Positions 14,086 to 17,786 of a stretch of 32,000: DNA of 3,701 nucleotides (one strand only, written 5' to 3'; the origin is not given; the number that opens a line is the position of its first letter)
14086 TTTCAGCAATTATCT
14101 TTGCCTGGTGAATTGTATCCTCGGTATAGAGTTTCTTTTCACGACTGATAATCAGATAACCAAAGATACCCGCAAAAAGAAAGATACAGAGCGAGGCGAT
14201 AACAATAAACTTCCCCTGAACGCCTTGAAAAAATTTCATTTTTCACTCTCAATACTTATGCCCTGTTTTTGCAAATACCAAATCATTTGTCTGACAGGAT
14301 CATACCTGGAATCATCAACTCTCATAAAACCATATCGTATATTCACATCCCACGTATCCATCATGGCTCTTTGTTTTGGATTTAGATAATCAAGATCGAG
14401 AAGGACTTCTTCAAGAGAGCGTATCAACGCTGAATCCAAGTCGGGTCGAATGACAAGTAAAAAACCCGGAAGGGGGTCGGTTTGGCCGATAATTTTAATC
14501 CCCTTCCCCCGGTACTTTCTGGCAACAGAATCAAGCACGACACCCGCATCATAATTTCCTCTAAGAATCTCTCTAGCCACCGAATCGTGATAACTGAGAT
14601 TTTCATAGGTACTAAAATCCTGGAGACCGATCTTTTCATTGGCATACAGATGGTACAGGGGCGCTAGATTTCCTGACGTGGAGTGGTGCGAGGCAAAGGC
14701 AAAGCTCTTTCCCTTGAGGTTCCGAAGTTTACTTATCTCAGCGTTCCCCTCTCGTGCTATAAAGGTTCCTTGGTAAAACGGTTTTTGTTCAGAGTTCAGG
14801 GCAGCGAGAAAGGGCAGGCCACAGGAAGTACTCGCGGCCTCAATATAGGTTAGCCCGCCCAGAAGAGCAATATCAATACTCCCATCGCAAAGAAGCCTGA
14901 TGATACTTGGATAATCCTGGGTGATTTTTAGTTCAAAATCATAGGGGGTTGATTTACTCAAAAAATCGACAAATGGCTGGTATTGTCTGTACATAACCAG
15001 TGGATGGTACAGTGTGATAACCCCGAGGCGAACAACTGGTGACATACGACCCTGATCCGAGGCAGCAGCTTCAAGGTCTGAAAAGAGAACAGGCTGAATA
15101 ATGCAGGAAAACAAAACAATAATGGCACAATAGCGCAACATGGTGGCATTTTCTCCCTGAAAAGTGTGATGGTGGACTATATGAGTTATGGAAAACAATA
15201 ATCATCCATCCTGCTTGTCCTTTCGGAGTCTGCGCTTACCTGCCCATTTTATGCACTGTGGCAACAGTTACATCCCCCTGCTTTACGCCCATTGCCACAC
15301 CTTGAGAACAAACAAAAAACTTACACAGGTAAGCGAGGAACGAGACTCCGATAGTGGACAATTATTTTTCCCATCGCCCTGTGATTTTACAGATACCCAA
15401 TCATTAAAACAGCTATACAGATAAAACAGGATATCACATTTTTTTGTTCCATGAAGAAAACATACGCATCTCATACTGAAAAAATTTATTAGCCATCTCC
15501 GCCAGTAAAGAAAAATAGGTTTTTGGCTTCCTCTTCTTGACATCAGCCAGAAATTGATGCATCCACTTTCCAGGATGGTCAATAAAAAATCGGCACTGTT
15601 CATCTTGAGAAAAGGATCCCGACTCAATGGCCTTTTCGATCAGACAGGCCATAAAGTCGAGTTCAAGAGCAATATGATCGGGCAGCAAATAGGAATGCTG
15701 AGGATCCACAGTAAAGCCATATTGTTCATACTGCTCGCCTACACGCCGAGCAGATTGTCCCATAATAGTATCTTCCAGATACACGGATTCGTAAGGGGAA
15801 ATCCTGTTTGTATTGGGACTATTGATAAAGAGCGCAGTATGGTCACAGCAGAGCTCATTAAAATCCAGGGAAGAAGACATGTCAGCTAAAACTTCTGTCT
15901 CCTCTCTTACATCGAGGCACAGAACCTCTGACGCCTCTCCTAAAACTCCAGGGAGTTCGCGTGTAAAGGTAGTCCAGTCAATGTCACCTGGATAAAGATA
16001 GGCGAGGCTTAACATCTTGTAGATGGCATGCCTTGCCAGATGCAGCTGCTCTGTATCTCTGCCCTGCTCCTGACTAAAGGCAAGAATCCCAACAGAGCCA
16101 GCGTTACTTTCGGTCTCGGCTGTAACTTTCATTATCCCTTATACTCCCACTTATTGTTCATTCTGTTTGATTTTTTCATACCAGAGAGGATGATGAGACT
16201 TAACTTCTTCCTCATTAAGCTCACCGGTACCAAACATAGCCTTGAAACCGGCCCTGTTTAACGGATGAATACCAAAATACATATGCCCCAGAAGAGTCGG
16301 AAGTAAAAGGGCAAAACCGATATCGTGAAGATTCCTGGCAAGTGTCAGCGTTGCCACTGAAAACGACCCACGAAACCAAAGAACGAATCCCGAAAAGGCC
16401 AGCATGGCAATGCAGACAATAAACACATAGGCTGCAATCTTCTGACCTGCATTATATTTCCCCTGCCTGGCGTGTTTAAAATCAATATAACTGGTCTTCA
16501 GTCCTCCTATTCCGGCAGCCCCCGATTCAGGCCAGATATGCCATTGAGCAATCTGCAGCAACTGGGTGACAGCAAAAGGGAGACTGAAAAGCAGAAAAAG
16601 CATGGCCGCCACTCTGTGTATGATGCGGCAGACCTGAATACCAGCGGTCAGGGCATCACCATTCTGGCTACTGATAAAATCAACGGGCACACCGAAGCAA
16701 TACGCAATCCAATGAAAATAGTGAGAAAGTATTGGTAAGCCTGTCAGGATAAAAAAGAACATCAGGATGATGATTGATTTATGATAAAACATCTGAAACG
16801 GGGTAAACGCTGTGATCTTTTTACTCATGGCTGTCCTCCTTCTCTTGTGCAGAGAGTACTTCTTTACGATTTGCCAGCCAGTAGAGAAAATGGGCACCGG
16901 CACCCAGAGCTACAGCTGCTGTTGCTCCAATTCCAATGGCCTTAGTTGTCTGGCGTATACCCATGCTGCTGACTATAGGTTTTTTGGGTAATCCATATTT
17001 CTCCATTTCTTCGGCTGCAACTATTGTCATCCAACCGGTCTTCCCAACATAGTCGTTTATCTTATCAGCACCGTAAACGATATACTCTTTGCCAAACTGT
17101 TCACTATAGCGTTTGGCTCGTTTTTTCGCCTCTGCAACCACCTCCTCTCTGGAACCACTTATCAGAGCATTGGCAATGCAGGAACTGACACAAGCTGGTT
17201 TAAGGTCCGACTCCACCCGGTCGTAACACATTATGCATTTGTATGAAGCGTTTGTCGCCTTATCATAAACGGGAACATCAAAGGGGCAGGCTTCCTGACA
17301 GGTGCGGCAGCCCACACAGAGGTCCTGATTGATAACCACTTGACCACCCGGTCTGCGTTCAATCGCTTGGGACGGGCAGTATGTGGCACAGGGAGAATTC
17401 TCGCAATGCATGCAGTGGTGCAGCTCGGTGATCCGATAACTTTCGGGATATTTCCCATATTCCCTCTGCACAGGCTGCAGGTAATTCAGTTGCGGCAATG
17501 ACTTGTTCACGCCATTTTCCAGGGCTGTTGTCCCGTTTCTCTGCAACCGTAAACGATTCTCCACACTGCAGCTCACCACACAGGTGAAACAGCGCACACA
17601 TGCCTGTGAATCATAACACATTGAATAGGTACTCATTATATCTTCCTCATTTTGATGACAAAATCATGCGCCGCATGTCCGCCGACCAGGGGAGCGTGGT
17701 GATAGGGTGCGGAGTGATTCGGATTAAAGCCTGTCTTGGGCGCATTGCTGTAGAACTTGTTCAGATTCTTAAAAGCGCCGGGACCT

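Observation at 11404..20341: Hybrid-architecture periplasmic molybdoenzyme (A-B-C-D) coupled to an X-S-R three-component sensor: candidate oxyanion respiratory system of unknown substrate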

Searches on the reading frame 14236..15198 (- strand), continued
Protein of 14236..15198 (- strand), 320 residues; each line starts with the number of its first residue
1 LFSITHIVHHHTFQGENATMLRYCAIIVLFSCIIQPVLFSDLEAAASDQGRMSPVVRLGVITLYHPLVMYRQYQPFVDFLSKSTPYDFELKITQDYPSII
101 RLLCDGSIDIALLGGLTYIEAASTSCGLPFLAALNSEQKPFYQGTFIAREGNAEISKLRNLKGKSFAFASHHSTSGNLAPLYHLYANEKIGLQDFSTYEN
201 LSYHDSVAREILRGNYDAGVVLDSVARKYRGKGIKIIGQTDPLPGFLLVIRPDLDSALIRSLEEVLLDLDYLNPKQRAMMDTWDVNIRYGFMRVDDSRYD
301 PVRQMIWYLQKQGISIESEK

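Call 93: predict_structure(alignment_id=A2)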
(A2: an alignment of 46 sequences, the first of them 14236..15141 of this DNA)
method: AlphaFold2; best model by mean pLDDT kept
length: 301 residues; sequences in the alignment: 46
mean_pLDDT: 90.1   pTM: 0.82
mean pLDDT of the five models: 90.1, 90.1, 89.7, 89.4, 88.7
residues with pLDDT >= 90: 242; 70-90: 27; 50-70: 17; < 50: 15
segments of 3 or more residues with pLDDT < 50: 19-31
pLDDT, mean of each block of 10 residues (from residue 1): 65 57 40 84 81 95 97 91 97 96 95 95 97 96 98 94 98 97 94 98 94 95 95 97 98 97 95 96 97 81 34
secondary structure, 60 per line:
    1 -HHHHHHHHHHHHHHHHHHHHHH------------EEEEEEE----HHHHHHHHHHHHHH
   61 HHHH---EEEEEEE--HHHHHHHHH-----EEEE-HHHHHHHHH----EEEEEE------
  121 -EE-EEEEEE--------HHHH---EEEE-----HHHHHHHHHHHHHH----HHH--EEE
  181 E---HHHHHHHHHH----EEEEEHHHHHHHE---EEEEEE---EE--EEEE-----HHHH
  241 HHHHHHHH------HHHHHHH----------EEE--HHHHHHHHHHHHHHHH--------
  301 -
elements in order: H2-23 E36-42 H47-64 E68-74 H77-85 E91-94 H96-104 E109-114 E125-130 H139-142 E146-149 H155-168 E178-181 H185-194 E199-203 H204-210 E215-220 E228-231 H237-248 H255-261 E272-274 H277-292

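Call 96: fold_search(model_id=the predicted structure, library=pdb)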
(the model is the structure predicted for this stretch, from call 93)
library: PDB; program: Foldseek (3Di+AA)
matches with E <= 10: 1556; with E <= 0.001: 1055
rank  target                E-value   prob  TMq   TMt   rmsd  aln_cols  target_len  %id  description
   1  5o2j                  7.1e-24  1.00  0.75  0.86   3.2       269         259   26  Pseudomonas stutzeri PtxB in complex with phosphite to 1.52 A resolution (released 2017-12-06)
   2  5o37                  8.1e-24  1.00  0.75  0.86   3.4       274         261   26  Pseudomonas stutzeri PtxB in complex with methylphosphonate (MPn) to 1.37 A resolution (released 2017-12-06)
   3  5o2k_B                2.1e-23  1.00  0.52  0.58   6.9       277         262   26  Native apo-structure of Pseudomonas stutzeri PtxB to 2.1 A resolution (released 2017-12-06)
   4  5o2k_C                2.2e-23  1.00  0.53  0.59   6.3       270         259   26  Native apo-structure of Pseudomonas stutzeri PtxB to 2.1 A resolution (released 2017-12-06)
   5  3p7i                  2.8e-23  1.00  0.76  0.76   3.9       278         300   22  Crystal structure of Escherichia coli PhnD in complex with 2-aminoethyl phosphonate (released 2011-10-12)
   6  3quj_A                3.4e-23  1.00  0.75  0.75   2.8       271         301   22  Crystal structure of the phosphonate binding protein, PhnD, from Escherichia coli (released 2011-10-12)
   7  3n5l_B                7.2e-23  1.00  0.76  0.76   3.7       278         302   22  Crystal structure of a binding protein component of ABC phosphonate transporter (PA3383) from Pseudomonas aeruginosa a (released 2010-06-02)
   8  5jvb_A                8.7e-23  1.00  0.74  0.87   2.8       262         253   24  1.95A resolution structure of PtxB from Trichodesmium erythraeum IMS101 in complex with phosphite (released 2017-11-29)
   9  6x8w                  1.2e-22  1.00  0.72  0.84   2.9       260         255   22  Structure of ArrX Y138A mutant protein bound to sulfate from Chrysiogenes arsenatis (released 2021-02-17)
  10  5o2k_F                1.4e-22  1.00  0.52  0.59   6.5       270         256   26  Native apo-structure of Pseudomonas stutzeri PtxB to 2.1 A resolution (released 2017-12-06)
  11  3n5l_A                1.6e-22  1.00  0.77  0.76   3.7       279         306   22  Crystal structure of a binding protein component of ABC phosphonate transporter (PA3383) from Pseudomonas aeruginosa a (released 2010-06-02)
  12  5o2k_A                1.6e-22  1.00  0.52  0.57   6.8       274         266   26  Native apo-structure of Pseudomonas stutzeri PtxB to 2.1 A resolution (released 2017-12-06)
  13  5lv1_A                1.7e-22  1.00  0.76  0.86   2.6       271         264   25  2.12 A resolution structure of PtxB from Prochlorococcus marinus (MIT 9301) in complex with phosphite (released 2017-12-06)
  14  6xl2                  2.1e-22  1.00  0.72  0.83   3.1       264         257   22  Structure of the arsenate-bound form of ArrX from Chrysiogenes arsenatis (released 2021-02-17)
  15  3qk6_A                2.5e-22  1.00  0.75  0.74   4.1       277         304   22  Crystal structure of Escherichia coli PhnD (released 2011-10-12)
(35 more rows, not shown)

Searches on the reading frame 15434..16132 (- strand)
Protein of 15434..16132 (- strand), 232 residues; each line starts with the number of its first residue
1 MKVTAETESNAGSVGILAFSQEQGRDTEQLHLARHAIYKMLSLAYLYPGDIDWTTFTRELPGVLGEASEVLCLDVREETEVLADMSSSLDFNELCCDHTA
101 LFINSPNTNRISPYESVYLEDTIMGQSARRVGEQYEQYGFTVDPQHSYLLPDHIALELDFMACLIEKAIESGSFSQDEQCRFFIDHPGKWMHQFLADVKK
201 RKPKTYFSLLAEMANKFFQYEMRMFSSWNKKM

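Call 4: search_protein_families(library=pfam, proteins=[window:15434-16132:-])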
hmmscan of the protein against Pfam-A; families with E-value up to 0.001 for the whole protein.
window:15434-16132:- (232 aa): 1 family
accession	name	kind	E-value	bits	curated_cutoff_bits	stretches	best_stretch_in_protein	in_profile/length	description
PF02613.20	Nitrate_red_del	-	4.1e-22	79.1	22.2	1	73-195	6-135/136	Nitrate reductase delta subunit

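Call 5: search_protein_families(library=ncbifam, proteins=[window:15434-16132:-])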
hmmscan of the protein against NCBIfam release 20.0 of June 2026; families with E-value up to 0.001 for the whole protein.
window:15434-16132:- (232 aa): 3 families
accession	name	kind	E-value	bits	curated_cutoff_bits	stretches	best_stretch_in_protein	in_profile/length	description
TIGR03482.1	DMSO_red_II_cha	subfamily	4.8e-13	49.6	152.3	1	33-221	1-188/197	DMSO reductase family type II enzyme chaperone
NF003442.0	PRK04976.1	equivalog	4.5e-12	46.3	132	1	81-223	63-206/211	molecular chaperone TorD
NF042981.1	EthbenzDh_ebdD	equivalog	1.9e-10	40.8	360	1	28-222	13-212/222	ethylbenzene dehydrogenase subunit delta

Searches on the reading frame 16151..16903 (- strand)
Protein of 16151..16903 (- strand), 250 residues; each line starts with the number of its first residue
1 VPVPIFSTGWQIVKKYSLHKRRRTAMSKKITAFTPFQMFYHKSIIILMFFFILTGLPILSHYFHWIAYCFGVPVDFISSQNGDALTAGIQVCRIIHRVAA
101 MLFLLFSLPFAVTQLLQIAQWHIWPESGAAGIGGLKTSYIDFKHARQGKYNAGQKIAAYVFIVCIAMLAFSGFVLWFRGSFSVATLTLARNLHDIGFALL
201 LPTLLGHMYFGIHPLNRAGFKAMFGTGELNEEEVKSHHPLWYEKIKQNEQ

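Call 4: search_protein_families(library=pfam, proteins=[window:16151-16903:-])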
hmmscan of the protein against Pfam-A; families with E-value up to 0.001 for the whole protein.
window:16151-16903:- (250 aa): 1 family
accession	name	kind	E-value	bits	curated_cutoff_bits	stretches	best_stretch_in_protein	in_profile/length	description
PF01292.26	Ni_hydr_CYTB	-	3.4e-13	50.2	30.1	1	33-224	2-177/179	Prokaryotic cytochrome b561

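Call 5: search_protein_families(library=ncbifam, proteins=[window:16151-16903:-])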
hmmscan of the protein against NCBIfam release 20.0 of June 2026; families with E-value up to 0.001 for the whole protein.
window:16151-16903:- (250 aa): 4 families
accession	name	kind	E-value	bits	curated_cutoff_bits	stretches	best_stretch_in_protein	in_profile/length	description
TIGR01583.1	formate-DH-gamm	equivalog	7.6e-19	68.5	115.85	1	29-247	1-203/204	formate dehydrogenase subunit gamma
NF007924.0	PRK10639.1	equivalog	1.2e-10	41.5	341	1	34-249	11-206/211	formate dehydrogenase cytochrome b556 subunit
NF007558.0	PRK10179.1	equivalog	8.1e-10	38.7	339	1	38-249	15-208/217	formate dehydrogenase-N subunit gamma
TIGR02125.1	CytB-hydogenase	equivalog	0.00024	20.7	121.5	0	140-179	103-142/212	Ni/Fe-hydrogenase, b-type cytochrome subunit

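Call 59: search_solved_structures(query=window:16151-16828:-, max_evalue=0.01, show_alignments=2)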
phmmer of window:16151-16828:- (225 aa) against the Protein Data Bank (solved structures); distinct sequences matched with E-value up to 0.01: 1.
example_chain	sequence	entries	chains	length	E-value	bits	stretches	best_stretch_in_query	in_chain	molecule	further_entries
1kqf_C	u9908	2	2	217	1.3e-08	37.9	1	117-224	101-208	FORMATE DEHYDROGENASE, NITRATE-INDUCIBLE, CYTOCHROME B556(FDN) SUBUNIT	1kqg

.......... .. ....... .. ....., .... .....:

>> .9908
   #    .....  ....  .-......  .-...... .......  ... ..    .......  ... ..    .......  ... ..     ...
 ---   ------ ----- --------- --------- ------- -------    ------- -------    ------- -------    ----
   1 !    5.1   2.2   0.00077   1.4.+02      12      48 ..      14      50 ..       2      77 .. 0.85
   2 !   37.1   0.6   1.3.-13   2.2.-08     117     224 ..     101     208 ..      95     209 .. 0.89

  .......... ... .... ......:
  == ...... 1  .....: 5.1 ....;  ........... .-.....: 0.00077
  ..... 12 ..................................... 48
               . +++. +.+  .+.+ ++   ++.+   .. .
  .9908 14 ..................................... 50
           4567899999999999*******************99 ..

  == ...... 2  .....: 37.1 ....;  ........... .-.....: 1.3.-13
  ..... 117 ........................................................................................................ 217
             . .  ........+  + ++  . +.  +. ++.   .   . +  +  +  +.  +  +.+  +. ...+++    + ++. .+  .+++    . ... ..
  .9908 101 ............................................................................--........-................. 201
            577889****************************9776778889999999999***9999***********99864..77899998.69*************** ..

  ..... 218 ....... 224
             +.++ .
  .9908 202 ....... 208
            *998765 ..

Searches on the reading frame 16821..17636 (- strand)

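Call 4: search_protein_families(library=pfam, proteins=[window:16821-17636:-])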
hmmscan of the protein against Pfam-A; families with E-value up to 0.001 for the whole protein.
window:16821-17636:- (271 aa): 10 families
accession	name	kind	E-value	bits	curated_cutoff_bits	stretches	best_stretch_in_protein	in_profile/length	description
PF13247.11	Fer4_11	-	1.4e-22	80.2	26.2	1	74-162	9-99/100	4Fe-4S dicluster domain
PF12838.12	Fer4_7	-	6.9e-10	39.7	27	1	74-121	1-52/52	4Fe-4S dicluster domain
PF12837.12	Fer4_6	-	6.6e-09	35.7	25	1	100-121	2-23/24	4Fe-4S binding domain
PF12797.12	Fer4_2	-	5.7e-08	32.7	24.5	1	100-119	3-22/22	4Fe-4S binding domain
PF13237.11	Fer4_10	-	1.2e-07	31.9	25.5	2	100-153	2-52/53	4Fe-4S dicluster domain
PF13187.11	Fer4_9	-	1.5e-07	31.8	27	1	74-118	1-48/52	4Fe-4S dicluster domain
PF00037.32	Fer4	-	9e-07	28.9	21.1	1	100-121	1-22/24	4Fe-4S binding domain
PF13183.11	Fer4_8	-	5.3e-06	27.3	27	0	11-89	3-66/68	4Fe-4S dicluster domain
PF14697.11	Fer4_21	-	8.8e-06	26.2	35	1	73-119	6-53/59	4Fe-4S dicluster domain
PF25160.1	LdpA_Fe-S-bd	-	0.00024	21.3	27.6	1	80-120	6-41/49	LdpA Fe-S cluster-binding domain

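Call 5: search_protein_families(library=ncbifam, proteins=[window:16821-17636:-])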
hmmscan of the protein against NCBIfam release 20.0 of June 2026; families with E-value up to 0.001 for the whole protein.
window:16821-17636:- (271 aa): 40 families (the best 25 are shown)
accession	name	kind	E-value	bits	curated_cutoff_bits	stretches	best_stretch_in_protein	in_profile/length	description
NF045715.1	sulf_resp_HmcB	equivalog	1.1e-35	123.3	420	1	3-267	36-294/307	sulfate respiration complex iron-sulfur protein HmcB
TIGR01582.1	FDH-beta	equivalog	3.7e-32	111.6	334.7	1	9-259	27-278/283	formate dehydrogenase subunit beta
NF008134.0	PRK10882.1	equivalog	8.2e-30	104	263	1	5-179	40-224/329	hydrogenase 2 operon protein HybA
TIGR02951.1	DMSO_dmsB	equivalog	1.5e-27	96.6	214.1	1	4-166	2-156/161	DMSO/selenate family reductase complex B subunit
NF011569.0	PRK14993.1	equivalog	8.1e-26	91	416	1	3-173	43-198/244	tetrathionate reductase subunit TtrB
TIGR03478.1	DMSO_red_II_bet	subfamily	1.8e-21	76.4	480.7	1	59-177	115-234/321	DMSO reductase family type II enzyme, iron-sulfur subunit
TIGR03149.1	cyt_nit_nrfC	equivalog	1.3e-19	70.5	377.6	1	3-173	38-194/225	cytochrome c nitrite reductase Fe-S protein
NF042979.1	EthbenzDh_ebdB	equivalog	5.7e-18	64.9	740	1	52-178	130-257/354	ethylbenzene dehydrogenase subunit beta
NF041715.1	arsenate_red_ArrB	equivalog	2.8e-17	63.1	450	2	4-128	3-110/233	arsenate respiratory reductase iron-sulfur subunit ArrB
NF045797.1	DsrO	equivalog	4.2e-17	62.4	200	1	4-176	44-215/235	sulfate reduction electron transfer complex DsrMKJOP subunit DsrO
TIGR01660.1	narH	equivalog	5.4e-17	61.4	524.05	1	42-155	150-264/492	nitrate reductase subunit beta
NF038355.1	FDH3_beta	equivalog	4e-16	59.6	240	1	74-136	53-115/180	formate dehydrogenase FDH3 subunit beta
NF009408.0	PRK12769.1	equivalog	8.9e-15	53.8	1003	1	9-182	8-166/659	formate-dependent uric acid utilization protein AegA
NF041782.1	mnquin_red_QrcC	equivalog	3.4e-13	49.8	400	1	4-124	1-118/239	menaquinone reductase iron-sulfur cluster-binding subunit QrcC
NF009451.0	PRK12809.1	equivalog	1e-12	47.2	1154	1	73-159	54-135/639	formate-dependent uric acid utilization protein YgfT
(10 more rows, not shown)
